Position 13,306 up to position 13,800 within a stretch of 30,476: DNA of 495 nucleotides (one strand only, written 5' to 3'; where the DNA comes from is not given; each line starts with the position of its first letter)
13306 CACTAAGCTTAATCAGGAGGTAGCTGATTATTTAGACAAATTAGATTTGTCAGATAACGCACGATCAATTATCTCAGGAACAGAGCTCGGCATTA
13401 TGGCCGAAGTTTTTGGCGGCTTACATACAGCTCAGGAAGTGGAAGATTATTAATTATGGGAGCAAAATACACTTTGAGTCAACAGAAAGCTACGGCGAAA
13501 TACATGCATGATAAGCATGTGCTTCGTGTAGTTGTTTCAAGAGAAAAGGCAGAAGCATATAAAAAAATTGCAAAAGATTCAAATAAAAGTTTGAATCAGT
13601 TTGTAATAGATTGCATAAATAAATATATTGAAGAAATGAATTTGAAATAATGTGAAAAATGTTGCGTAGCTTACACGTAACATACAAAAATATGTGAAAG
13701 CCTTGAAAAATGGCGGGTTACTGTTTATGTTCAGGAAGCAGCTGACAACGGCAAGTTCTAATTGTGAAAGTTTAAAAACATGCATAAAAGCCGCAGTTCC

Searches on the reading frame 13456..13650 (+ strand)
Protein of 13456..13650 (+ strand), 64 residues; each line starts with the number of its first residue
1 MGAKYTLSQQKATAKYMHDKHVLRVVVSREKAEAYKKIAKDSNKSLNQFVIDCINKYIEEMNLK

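Call 36: find_encoding_contigs(protein=window:13456-13650:+, flank=10000, max_places=8)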
Protein window:13456-13650:+ (64 aa): 23 contigs read that carry it; 8 places shown.
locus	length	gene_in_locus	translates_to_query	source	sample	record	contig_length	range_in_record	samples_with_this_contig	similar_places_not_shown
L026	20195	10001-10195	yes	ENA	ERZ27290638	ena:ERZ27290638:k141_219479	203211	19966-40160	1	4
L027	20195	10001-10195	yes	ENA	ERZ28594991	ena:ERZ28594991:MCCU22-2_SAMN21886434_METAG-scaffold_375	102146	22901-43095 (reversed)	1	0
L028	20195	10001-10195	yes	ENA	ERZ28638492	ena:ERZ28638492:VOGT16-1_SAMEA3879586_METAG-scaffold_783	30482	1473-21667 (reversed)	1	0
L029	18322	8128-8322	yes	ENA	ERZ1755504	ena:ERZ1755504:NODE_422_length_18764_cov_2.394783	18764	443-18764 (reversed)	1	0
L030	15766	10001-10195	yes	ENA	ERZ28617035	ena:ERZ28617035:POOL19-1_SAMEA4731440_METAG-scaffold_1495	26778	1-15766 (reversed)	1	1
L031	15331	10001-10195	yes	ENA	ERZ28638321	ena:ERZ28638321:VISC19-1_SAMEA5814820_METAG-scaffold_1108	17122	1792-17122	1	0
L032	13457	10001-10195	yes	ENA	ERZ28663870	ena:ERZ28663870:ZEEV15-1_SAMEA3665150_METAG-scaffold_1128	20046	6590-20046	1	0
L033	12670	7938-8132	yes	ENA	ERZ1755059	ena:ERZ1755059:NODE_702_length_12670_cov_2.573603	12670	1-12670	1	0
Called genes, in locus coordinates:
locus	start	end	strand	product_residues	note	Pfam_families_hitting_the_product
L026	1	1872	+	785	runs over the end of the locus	PF10145:PhageMin_Tail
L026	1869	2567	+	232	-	PF20753:DUF6558_C (weak), PF22768:SPP1_Dit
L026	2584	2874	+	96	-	-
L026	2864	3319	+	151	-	-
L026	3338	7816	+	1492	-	PF26674:Prophage_tail_N2 (weak), PF06605:Prophage_tail, PF13884:Peptidase_S74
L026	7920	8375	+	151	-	PF05105:Phage_holin_4_1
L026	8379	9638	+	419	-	PF01183:Glyco_hydro_25, PF01476:LysM (weak)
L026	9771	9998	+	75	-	-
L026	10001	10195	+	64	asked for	-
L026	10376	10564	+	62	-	-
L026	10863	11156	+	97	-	-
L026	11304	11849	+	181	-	PF07155:ECF-ribofla_trS, PF12822:ECF_trnsprt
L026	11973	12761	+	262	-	PF12784:PDDEXK_2 (weak)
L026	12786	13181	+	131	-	-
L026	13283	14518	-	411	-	PF00669:Flagellin_N, PF00700:Flagellin_C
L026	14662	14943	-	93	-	PF02599:CsrA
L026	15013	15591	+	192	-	PF00589:Phage_integrase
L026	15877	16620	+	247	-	PF20772:TACO1_YebC_N, PF01709:Transcrip_reg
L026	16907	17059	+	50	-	-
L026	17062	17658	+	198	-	PF04647:AgrB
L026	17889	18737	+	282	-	PF07238:PilZ (weak)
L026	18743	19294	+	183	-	PF12773:DZR (faint)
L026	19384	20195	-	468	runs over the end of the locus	PF02614:UxaC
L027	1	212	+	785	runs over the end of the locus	PF10145:PhageMin_Tail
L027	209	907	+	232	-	PF20753:DUF6558_C (weak), PF22768:SPP1_Dit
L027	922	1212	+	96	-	-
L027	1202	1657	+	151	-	-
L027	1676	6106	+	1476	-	PF26674:Prophage_tail_N2 (weak), PF06605:Prophage_tail, PF13884:Peptidase_S74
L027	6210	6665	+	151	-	PF05105:Phage_holin_4_1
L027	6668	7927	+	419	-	PF01183:Glyco_hydro_25, PF01476:LysM (weak)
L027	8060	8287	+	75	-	-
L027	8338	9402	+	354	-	-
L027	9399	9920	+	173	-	-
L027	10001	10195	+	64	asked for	-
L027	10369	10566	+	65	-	-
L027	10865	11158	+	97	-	-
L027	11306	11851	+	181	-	PF07155:ECF-ribofla_trS, PF12822:ECF_trnsprt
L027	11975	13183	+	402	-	PF12784:PDDEXK_2 (weak)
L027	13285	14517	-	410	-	PF00669:Flagellin_N, PF00700:Flagellin_C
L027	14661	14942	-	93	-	PF02599:CsrA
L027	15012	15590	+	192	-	PF00589:Phage_integrase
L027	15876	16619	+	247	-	PF20772:TACO1_YebC_N, PF01709:Transcrip_reg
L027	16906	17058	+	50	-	-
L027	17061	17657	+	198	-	PF04647:AgrB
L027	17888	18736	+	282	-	PF07238:PilZ (weak)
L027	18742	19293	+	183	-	PF12773:DZR (faint)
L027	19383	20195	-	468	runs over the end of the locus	PF02614:UxaC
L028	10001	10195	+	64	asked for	-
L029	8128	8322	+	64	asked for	-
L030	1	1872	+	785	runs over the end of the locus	PF10145:PhageMin_Tail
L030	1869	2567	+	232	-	PF20753:DUF6558_C (weak), PF22768:SPP1_Dit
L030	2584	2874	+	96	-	-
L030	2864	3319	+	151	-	-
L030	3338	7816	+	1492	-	PF26674:Prophage_tail_N2 (weak), PF06605:Prophage_tail, PF13884:Peptidase_S74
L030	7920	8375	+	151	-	PF05105:Phage_holin_4_1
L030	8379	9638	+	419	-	PF01183:Glyco_hydro_25, PF01476:LysM (weak)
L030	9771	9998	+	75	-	-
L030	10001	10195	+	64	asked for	-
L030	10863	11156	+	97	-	-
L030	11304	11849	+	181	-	PF07155:ECF-ribofla_trS, PF12822:ECF_trnsprt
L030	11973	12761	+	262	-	PF12784:PDDEXK_2 (weak)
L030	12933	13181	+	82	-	-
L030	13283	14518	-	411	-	PF00669:Flagellin_N, PF00700:Flagellin_C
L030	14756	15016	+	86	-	-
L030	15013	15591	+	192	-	PF00589:Phage_integrase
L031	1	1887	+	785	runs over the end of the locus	PF10145:PhageMin_Tail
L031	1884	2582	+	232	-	PF20753:DUF6558_C (weak), PF22768:SPP1_Dit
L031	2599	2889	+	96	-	-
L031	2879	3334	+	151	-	-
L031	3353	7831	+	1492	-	PF26674:Prophage_tail_N2 (weak), PF06605:Prophage_tail, PF13884:Peptidase_S74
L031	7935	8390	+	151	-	PF05105:Phage_holin_4_1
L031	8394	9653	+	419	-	PF01183:Glyco_hydro_25, PF01476:LysM (weak)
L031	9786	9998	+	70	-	-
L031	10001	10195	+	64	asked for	-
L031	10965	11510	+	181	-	PF07155:ECF-ribofla_trS, PF12822:ECF_trnsprt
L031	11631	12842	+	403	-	PF12784:PDDEXK_2 (weak)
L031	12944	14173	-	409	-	PF00669:Flagellin_N, PF00700:Flagellin_C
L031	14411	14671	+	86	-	-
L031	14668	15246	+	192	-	PF00589:Phage_integrase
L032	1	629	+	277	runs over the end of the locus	-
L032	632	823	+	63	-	-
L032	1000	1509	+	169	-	PF09643:YopX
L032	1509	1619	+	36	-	-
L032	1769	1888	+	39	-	-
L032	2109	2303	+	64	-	-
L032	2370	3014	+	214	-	PF00589:Phage_integrase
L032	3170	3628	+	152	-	-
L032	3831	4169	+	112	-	PF01844:HNH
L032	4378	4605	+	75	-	-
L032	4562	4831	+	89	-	PF20753:DUF6558_C (weak), PF22768:SPP1_Dit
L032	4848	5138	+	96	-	-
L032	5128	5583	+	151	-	-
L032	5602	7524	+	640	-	PF26674:Prophage_tail_N2 (weak), PF06605:Prophage_tail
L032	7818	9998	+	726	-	-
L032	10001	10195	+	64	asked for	-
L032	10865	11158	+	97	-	-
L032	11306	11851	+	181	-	PF07155:ECF-ribofla_trS, PF12822:ECF_trnsprt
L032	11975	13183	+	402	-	PF12784:PDDEXK_2 (weak)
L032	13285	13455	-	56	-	?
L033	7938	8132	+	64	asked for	-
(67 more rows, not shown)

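Call 55: search_protein_families(library=ncbifam, proteins=[window:13456-13650:+], max_evalue=0.01)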
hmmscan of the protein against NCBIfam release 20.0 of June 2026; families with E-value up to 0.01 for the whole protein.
window:13456-13650:+ (64 aa): 2 families
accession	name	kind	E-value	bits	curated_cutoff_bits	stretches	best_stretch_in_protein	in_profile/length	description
NF009563.0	PRK13019.1-3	equivalog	0.0053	16.6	117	1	26-62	18-54/101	ATP-dependent Clp protease adapter ClpS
NF041551.1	YlcI_YnfO_N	subfamily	0.0073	16.3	30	0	39-59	20-40/42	YlcI/YnfO family protein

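Call 68: search_protein_families(library=phrogs, proteins=[window:13456-13650:+], max_evalue=0.01)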
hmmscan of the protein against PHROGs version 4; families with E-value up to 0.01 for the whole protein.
window:13456-13650:+ (64 aa): 1 family
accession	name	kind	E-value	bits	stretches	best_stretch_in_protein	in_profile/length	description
phrog_582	-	transcription regulation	0.0011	20.2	1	11-63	48-100/105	Arc-like repressor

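Call 69: search_protein_families(library=pfam, proteins=[window:13456-13650:+], max_evalue=0.1)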
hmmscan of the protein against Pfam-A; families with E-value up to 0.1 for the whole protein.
window:13456-13650:+ (64 aa): 1 family
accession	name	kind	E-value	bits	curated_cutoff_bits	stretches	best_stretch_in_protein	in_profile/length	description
PF05534.18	HicB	-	0.035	14.5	21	1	39-54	36-51/51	HicB family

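Call 73: search_protein_families(library=padloc, proteins=[window:13456-13650:+], max_evalue=0.01)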
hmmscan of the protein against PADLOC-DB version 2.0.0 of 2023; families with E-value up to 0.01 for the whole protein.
window:13456-13650:+ (64 aa): 0 families
